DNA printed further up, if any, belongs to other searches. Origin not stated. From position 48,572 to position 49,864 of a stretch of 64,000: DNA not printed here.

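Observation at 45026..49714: An Amidohydrolase_2 / GH84 O-GlcNAcase-like / SenA-EgtB-like / SenB-like operon looks like a selenoneine-type locus with two undescribed accessory enzymes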

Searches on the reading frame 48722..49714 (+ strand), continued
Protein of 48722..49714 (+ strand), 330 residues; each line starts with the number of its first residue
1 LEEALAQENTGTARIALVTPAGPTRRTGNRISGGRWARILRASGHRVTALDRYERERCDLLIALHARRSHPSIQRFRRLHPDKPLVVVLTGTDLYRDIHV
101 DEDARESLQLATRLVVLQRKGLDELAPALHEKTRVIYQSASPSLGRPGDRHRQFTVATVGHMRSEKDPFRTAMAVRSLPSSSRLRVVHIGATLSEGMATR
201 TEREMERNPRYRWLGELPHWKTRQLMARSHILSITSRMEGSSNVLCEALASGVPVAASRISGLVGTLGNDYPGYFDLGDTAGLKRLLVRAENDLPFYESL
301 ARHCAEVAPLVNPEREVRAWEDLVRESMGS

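Call 74: find_homologous_proteins(query=A4, max_evalue=1e-30)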
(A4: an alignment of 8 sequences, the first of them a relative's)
Query A4 (8 sequences) (329 aa, profile of the alignment): 8000 proteins with E <= 1e-30 among 8000 candidates; the best 120 are listed.
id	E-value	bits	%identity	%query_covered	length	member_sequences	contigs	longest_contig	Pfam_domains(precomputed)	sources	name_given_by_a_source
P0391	1.8e-162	558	65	96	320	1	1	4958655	PF00586.30,PF02769.28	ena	-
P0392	8.3e-162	556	64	96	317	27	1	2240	PF00586.30,PF02769.28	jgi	jgi:selenide,water dikinase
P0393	1.2e-161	555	64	96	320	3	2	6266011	PF00586.30,PF02769.28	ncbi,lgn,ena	-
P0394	2.7e-161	554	63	97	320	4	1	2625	PF00586.30,PF02769.28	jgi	jgi:selenide,water dikinase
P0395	1.0e-160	552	62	96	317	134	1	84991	PF00586.30,PF02769.28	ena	-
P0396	6.9e-160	549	65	96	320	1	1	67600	PF00586.30,PF02769.28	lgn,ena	-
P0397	6.5e-159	546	64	96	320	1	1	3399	PF00586.30,PF02769.28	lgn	-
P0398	1.6e-158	545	96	100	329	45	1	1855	PF00586.30,PF02769.28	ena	-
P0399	1.0e-156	539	60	97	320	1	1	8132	PF00586.30,PF02769.28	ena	-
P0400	1.2e-156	539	93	100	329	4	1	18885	PF00586.30,PF02769.28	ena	-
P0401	1.3e-156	539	62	98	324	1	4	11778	PF00586.30,PF02769.28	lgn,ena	-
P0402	1.4e-156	539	63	100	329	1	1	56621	PF00586.30,PF02769.28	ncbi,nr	ncbi:selenide, water dikinase SelD [candidate division KSB1 bacterium]|nr:selenide, water dikinase S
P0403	1.7e-156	538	62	98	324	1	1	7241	PF00586.30,PF02769.28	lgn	-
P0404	1.2e-155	535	66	97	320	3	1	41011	PF00586.30,PF02769.28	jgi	-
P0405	2.7e-155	534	66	97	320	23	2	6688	PF00586.30,PF02769.28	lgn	-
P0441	1.5e-151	522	62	96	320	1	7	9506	PF00586.30,PF02769.28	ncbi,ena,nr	ncbi:MAG: selD [Deltaproteobacteria bacterium]|nr:selD [Deltaproteobacteria bacterium]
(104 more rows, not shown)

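Call 75: find_encoding_contigs(protein=P0441, flank=8000, max_places=3)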
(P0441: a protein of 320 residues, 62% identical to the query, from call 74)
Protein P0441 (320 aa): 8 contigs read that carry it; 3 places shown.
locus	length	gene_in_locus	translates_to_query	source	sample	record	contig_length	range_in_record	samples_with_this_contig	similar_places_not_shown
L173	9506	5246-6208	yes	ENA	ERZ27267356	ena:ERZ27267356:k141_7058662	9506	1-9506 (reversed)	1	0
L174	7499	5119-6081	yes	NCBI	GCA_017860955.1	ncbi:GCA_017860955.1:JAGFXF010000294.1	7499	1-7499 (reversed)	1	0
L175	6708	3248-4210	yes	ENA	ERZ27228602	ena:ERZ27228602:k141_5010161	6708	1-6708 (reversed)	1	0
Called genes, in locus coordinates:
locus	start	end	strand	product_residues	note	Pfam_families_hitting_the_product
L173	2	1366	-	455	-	?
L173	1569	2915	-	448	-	PF00072:Response_reg, PF00158:Sigma54_activat, PF14532:Sigma54_activ_2, PF00004:AAA (weak), PF07728:AAA_5, PF25601:AAA_lid_14, PF02954:HTH_8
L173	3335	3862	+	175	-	PF07291:MauE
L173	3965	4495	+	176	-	PF00581:Rhodanese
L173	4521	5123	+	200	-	PF09719:C_GCAxxG_C_C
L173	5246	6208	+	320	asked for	PF00586:AIRS, PF02769:AIRS_C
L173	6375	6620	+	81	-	-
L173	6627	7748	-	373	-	PF01075:Glyco_transf_9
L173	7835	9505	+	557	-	?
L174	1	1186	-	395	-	PF00672:HAMP, PF00989:PAS (weak), PF08448:PAS_4, PF00512:HisKA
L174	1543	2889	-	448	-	PF00072:Response_reg, PF00158:Sigma54_activat, PF14532:Sigma54_activ_2, PF00004:AAA (weak), PF07728:AAA_5, PF25601:AAA_lid_14, PF02954:HTH_8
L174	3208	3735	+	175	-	PF07291:MauE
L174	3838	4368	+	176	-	PF00581:Rhodanese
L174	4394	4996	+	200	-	PF09719:C_GCAxxG_C_C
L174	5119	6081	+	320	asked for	PF00586:AIRS, PF02769:AIRS_C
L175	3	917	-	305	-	?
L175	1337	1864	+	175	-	PF07291:MauE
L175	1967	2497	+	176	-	PF00581:Rhodanese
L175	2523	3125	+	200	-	PF09719:C_GCAxxG_C_C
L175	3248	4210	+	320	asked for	PF00586:AIRS, PF02769:AIRS_C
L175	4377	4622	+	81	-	-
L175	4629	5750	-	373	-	PF01075:Glyco_transf_9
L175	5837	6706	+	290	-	?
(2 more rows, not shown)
